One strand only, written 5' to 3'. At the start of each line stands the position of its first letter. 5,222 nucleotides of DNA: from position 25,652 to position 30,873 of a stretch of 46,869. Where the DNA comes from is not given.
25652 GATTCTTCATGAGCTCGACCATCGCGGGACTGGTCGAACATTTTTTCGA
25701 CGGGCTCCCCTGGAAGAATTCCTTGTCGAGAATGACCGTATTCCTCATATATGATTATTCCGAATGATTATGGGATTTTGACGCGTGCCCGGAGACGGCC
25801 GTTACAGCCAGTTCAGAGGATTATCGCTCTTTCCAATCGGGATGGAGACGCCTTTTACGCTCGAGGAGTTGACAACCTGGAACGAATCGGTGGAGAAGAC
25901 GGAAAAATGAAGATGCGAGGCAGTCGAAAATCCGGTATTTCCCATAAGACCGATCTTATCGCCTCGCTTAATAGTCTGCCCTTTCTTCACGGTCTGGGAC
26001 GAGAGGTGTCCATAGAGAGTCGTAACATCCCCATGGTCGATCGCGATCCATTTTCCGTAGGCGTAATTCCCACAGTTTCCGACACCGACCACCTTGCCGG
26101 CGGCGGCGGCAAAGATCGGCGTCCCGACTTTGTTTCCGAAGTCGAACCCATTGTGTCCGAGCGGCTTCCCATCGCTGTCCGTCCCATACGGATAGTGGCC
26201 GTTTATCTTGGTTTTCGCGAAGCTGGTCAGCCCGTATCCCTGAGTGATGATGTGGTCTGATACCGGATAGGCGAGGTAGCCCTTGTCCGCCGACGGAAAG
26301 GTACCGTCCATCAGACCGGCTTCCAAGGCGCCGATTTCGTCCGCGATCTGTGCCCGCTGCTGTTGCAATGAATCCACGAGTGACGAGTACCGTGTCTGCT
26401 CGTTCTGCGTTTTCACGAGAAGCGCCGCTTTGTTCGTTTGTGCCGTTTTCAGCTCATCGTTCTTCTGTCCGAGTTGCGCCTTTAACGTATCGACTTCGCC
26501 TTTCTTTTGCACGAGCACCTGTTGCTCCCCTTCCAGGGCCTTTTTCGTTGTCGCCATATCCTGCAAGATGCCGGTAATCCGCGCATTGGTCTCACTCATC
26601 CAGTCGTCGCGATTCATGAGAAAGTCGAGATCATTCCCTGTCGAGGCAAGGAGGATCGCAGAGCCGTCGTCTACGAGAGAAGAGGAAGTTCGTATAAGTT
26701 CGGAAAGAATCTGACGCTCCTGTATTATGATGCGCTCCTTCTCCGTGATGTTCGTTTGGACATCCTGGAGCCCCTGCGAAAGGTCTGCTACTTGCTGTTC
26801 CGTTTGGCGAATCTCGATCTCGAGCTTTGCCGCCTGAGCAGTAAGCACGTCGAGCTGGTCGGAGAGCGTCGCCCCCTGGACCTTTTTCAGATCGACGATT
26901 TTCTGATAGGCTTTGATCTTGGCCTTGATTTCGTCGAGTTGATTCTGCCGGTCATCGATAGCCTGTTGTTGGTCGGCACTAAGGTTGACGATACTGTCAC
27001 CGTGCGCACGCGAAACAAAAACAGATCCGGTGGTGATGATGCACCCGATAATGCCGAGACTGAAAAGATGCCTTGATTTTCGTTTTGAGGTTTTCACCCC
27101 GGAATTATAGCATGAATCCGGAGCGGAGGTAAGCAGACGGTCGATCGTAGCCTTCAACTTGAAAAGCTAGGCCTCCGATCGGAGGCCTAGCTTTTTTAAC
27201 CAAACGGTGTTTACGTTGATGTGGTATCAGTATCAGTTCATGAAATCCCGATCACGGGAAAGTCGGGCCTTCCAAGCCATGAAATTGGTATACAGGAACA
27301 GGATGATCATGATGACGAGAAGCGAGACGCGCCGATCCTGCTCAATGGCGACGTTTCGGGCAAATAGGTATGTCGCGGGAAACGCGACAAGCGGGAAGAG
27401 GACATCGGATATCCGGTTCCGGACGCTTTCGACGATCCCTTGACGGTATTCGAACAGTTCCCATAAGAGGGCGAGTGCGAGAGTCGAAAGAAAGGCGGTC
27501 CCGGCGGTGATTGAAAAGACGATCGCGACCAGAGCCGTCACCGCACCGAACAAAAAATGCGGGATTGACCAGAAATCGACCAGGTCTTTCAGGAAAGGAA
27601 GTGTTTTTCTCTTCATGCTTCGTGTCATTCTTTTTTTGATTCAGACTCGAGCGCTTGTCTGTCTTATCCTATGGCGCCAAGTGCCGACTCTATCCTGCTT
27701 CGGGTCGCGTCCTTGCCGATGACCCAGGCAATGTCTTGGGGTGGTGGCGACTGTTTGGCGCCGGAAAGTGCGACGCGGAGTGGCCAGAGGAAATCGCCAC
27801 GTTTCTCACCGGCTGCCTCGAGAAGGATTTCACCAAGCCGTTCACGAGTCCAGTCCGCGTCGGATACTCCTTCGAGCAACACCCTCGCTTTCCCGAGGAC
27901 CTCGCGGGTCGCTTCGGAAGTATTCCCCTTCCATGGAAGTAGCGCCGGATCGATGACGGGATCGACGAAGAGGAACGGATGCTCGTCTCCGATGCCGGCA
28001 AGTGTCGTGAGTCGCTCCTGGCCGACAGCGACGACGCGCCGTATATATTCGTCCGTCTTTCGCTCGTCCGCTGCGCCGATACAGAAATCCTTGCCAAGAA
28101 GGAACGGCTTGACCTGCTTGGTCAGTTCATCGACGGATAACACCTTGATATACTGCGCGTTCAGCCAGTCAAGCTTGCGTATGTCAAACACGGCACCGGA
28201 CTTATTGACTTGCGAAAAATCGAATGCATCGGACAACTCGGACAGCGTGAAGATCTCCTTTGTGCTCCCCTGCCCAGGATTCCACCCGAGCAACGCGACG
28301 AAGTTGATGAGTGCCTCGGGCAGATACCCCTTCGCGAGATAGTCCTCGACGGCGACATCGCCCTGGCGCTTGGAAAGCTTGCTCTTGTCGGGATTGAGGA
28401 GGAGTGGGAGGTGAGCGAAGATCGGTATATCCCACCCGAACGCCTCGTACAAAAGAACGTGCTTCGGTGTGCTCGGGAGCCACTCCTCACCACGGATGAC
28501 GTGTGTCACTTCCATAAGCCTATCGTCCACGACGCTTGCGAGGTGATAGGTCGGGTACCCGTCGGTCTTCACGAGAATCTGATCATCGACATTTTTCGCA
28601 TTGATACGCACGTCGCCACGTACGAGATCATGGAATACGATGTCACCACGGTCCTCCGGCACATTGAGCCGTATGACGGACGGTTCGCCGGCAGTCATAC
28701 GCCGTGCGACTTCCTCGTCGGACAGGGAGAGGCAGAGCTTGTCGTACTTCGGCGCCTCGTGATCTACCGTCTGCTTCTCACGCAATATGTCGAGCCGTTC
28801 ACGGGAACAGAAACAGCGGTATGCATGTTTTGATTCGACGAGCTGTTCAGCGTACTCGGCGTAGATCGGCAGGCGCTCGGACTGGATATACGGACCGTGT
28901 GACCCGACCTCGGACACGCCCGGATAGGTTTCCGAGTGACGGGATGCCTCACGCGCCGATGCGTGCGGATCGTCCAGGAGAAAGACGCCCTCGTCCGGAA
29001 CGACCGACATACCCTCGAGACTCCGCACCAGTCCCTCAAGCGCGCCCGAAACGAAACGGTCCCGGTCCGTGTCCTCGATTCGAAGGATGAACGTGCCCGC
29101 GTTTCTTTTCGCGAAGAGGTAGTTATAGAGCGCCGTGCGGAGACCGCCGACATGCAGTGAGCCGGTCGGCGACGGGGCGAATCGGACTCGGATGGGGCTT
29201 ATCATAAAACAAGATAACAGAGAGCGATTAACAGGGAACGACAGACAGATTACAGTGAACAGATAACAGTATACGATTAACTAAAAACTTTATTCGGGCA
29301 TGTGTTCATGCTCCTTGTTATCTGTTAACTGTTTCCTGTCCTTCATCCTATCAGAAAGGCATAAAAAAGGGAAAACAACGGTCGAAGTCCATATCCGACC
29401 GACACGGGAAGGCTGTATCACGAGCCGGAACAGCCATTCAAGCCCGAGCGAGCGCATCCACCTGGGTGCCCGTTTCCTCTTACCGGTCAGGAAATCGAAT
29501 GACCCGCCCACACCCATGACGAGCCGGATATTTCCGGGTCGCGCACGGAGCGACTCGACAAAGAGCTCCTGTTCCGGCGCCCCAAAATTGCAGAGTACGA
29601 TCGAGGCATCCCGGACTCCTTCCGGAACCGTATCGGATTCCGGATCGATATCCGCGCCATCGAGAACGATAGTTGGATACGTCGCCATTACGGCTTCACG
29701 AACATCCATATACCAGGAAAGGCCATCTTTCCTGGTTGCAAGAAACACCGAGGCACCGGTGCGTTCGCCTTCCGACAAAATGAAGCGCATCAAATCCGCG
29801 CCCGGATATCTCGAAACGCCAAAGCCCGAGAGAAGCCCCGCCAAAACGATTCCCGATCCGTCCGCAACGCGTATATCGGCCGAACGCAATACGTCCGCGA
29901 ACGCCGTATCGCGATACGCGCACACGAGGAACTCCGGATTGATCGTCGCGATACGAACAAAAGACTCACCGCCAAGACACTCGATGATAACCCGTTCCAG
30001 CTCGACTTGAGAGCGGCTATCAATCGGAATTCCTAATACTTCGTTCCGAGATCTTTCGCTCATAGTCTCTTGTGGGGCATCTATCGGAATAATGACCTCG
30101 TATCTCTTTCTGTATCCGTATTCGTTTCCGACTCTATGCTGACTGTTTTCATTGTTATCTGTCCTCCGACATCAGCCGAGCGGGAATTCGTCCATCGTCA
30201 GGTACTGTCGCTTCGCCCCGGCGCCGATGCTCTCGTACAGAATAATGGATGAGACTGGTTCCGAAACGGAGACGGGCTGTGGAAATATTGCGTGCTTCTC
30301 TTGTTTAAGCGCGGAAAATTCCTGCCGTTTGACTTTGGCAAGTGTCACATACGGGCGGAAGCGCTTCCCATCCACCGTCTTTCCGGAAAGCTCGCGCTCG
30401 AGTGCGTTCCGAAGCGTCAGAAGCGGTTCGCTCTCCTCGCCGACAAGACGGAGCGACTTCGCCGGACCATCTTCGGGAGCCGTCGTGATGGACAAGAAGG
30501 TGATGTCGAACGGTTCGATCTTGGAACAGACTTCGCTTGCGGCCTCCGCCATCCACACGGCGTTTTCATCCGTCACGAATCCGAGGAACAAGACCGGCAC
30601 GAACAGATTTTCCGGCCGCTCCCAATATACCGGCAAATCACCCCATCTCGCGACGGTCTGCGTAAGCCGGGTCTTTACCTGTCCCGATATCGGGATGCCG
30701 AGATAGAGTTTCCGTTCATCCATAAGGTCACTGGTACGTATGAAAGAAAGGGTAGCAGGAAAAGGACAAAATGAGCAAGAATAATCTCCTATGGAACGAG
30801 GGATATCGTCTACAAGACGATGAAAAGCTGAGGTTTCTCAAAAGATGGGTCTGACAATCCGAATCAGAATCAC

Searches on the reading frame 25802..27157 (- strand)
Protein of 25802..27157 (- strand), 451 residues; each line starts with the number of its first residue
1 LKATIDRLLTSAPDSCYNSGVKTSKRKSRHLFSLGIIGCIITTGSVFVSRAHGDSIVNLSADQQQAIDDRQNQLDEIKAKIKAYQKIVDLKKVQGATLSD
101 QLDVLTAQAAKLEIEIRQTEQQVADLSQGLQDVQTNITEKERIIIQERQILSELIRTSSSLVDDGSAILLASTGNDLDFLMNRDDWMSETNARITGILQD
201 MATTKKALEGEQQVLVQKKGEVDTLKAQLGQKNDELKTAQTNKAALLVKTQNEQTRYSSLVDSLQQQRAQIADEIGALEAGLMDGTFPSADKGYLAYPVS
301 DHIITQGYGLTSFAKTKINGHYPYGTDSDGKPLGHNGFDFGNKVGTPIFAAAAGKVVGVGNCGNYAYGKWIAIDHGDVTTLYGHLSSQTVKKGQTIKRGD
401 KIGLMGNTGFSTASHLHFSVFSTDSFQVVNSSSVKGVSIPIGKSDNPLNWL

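Call 10: search_protein_families(library=pfam, proteins=[window:25802-27157:-], max_evalue=0.01)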
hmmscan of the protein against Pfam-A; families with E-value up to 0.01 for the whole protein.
window:25802-27157:- (451 aa): 2 families
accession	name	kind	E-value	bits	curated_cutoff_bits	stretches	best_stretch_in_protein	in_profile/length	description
PF01551.29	Peptidase_M23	-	5.1e-28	97.6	28.7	1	335-422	3-89/96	Peptidase family M23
PF11932.13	DUF3450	-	0.00028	20.7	32.6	1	63-182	14-133/241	Protein of unknown function (DUF3450)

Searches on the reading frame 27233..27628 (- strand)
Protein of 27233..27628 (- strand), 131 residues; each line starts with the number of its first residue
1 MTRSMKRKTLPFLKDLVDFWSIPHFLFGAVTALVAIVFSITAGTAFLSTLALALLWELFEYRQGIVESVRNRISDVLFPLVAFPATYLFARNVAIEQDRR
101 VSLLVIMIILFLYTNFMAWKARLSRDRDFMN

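Call 39: search_protein_families(library=ncbifam, proteins=[window:27233-27628:-], max_evalue=1)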
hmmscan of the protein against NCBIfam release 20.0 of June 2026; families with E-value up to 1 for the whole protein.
window:27233-27628:- (131 aa): 1 family
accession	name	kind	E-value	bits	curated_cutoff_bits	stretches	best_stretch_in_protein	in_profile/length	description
NF046009.1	MAGa3780_fam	subfamily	0.0063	16.1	80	1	47-114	89-160/237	MAGa3780 family membrane protein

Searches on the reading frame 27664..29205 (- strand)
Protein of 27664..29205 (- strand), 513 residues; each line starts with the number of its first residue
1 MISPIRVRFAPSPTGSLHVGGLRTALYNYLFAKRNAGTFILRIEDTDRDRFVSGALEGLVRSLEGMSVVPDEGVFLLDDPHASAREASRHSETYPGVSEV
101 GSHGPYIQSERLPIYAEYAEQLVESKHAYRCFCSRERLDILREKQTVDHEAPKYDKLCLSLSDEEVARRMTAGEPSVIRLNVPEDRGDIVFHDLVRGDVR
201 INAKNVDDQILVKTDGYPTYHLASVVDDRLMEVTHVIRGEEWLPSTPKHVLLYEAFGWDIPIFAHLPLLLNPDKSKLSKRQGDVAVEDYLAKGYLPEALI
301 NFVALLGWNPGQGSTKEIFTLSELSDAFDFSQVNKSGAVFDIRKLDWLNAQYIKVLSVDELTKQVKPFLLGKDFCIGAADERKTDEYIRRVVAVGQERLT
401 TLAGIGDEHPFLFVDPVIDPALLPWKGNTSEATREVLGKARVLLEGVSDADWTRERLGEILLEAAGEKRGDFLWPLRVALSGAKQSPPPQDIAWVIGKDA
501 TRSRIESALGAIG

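Call 10: search_protein_families(library=pfam, proteins=[window:27664-29205:-], max_evalue=0.01)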
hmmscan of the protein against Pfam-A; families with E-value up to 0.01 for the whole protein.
window:27664-29205:- (513 aa): 2 families
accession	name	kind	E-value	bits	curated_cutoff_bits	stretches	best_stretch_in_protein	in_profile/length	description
PF00749.27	tRNA-synt_1c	-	3.8e-99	332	23.4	1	5-347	2-314/314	tRNA synthetases class I (E and Q), catalytic domain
PF19269.4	Anticodon_2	-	2.1e-23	83.7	23.6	1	360-509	1-141/141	Anticodon binding domain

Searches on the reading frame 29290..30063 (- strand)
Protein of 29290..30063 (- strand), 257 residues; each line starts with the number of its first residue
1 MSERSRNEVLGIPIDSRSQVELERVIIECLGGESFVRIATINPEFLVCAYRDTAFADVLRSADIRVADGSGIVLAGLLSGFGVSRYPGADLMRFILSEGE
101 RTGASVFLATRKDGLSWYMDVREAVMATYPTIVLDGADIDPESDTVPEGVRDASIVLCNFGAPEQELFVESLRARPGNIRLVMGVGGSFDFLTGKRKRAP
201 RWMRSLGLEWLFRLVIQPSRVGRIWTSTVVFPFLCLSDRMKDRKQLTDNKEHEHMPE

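Call 45: search_protein_families(library=pfam, proteins=[window:29290-30063:-], max_evalue=0.00001)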
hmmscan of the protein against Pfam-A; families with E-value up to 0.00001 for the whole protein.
window:29290-30063:- (257 aa): 1 family
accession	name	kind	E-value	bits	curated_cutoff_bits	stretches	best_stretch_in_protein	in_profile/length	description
PF03808.19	Glyco_tran_WecG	-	2e-31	109.5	27.4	1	62-224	1-167/168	Glycosyl transferase WecG/TagA/CpsF family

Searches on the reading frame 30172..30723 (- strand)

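Call 45: search_protein_families(library=pfam, proteins=[window:30172-30723:-], max_evalue=0.00001)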
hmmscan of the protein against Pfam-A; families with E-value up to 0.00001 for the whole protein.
window:30172-30723:- (183 aa): 2 families
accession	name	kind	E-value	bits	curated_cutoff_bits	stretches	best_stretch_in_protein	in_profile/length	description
PF13563.12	2_5_RNA_ligase2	-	2.6e-10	41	27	1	45-153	30-140/152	2'-5' RNA ligase superfamily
PF02834.22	LigT_PEase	-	3.1e-09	37.3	23.3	1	10-83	1-78/87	LigT like Phosphoesterase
